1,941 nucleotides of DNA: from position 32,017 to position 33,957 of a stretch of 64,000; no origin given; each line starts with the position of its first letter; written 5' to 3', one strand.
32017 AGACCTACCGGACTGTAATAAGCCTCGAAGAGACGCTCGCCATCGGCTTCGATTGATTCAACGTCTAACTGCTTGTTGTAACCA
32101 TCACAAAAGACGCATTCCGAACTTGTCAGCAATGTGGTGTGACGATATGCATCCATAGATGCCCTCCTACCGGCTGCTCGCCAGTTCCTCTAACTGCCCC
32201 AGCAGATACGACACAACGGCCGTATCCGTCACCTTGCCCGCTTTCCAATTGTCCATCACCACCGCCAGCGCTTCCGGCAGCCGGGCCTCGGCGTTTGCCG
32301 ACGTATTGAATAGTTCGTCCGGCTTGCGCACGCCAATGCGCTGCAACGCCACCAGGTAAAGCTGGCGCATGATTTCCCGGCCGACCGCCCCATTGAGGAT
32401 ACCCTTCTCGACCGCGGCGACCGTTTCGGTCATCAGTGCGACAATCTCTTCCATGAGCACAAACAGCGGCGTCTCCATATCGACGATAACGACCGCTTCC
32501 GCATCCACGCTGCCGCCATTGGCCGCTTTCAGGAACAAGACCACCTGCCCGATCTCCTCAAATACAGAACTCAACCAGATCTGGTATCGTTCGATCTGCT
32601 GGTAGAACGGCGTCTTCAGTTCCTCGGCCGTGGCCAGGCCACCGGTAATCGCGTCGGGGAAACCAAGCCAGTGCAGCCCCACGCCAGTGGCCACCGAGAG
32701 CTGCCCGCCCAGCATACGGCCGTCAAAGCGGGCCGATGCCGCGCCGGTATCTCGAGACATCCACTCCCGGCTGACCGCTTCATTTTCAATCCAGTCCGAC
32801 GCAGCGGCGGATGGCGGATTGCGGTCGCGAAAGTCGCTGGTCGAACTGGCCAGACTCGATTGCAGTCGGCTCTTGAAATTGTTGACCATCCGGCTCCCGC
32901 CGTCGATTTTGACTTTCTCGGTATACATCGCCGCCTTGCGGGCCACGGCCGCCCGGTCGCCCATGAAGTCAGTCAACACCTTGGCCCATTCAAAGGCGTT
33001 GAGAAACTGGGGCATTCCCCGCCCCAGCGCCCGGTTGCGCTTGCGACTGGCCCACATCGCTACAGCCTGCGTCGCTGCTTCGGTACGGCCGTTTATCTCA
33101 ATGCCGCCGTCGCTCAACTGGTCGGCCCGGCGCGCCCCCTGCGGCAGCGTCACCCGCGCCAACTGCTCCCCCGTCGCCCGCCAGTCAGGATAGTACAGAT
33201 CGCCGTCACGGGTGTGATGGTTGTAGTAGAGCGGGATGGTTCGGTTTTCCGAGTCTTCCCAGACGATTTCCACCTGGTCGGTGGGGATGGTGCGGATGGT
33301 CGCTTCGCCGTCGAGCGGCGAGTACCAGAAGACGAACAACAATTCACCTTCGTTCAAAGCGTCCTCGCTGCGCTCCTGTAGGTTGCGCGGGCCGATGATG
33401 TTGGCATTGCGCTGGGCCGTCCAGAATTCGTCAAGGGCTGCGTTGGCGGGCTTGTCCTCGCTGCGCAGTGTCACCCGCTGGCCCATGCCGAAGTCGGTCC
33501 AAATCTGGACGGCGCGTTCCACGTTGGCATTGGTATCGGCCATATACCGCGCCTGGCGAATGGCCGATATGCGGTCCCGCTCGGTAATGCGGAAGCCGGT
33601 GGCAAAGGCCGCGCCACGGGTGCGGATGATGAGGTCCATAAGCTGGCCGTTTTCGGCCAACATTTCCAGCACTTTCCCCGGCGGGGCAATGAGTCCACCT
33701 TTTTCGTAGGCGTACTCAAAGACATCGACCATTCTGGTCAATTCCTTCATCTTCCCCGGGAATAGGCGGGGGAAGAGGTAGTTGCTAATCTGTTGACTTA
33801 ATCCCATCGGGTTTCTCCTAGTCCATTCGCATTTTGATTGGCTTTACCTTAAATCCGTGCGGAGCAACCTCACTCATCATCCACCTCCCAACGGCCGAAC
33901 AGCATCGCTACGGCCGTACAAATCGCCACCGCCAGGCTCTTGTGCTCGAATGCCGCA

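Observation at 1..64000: Hyper-iterated 8-bp palindrome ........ saturates the phage genome (HIP1-like)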

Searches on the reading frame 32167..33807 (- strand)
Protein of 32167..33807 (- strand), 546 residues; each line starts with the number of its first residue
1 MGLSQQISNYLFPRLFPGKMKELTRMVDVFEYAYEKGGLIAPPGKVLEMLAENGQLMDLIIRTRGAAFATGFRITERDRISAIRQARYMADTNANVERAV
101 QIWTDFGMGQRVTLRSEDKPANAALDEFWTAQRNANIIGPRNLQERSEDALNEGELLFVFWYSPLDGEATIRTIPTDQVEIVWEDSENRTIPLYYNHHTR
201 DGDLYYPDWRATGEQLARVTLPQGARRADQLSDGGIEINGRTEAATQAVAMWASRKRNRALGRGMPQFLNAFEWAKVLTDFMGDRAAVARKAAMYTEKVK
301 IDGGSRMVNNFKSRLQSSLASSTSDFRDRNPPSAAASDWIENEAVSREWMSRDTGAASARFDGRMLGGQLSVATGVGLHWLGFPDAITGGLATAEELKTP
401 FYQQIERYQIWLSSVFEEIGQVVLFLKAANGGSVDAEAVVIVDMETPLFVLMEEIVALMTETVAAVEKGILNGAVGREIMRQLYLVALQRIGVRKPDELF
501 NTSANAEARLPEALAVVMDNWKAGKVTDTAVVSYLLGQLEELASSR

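Call 9: search_protein_families(library=pfam, proteins=[window:32167-33807:-])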
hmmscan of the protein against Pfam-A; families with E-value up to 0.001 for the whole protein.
window:32167-33807:- (546 aa): 0 families

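Call 73: find_encoding_contigs(protein=window:32167-33807:-, flank=10000, max_places=3)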
Protein window:32167-33807:- (546 aa): 1 contig read that carries it; 1 place shown.
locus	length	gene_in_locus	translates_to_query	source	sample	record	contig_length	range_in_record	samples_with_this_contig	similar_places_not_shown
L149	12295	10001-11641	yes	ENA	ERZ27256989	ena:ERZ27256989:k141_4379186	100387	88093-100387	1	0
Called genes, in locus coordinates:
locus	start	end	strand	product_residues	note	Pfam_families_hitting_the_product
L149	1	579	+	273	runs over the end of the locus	PF14216:DUF4326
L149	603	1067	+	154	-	-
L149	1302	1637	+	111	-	-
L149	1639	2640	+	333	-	-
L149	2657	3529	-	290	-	-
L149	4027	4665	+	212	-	PF02195:ParB_N (weak)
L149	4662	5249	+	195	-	-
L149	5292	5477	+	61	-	-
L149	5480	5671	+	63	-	-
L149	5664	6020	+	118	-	-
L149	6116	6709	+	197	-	-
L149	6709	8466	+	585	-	-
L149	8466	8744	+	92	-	-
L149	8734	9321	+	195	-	-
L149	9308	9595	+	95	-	-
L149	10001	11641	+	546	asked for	-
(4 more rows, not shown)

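Call 76: search_protein_families(library=phrogs, proteins=[window:32167-33807:-], max_evalue=0.00001)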
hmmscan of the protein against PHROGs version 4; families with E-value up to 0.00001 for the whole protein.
window:32167-33807:- (546 aa): 1 family
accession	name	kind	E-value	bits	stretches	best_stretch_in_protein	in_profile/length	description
phrog_10963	-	head and packaging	2.8e-09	37.1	1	78-422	66-395/503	portal protein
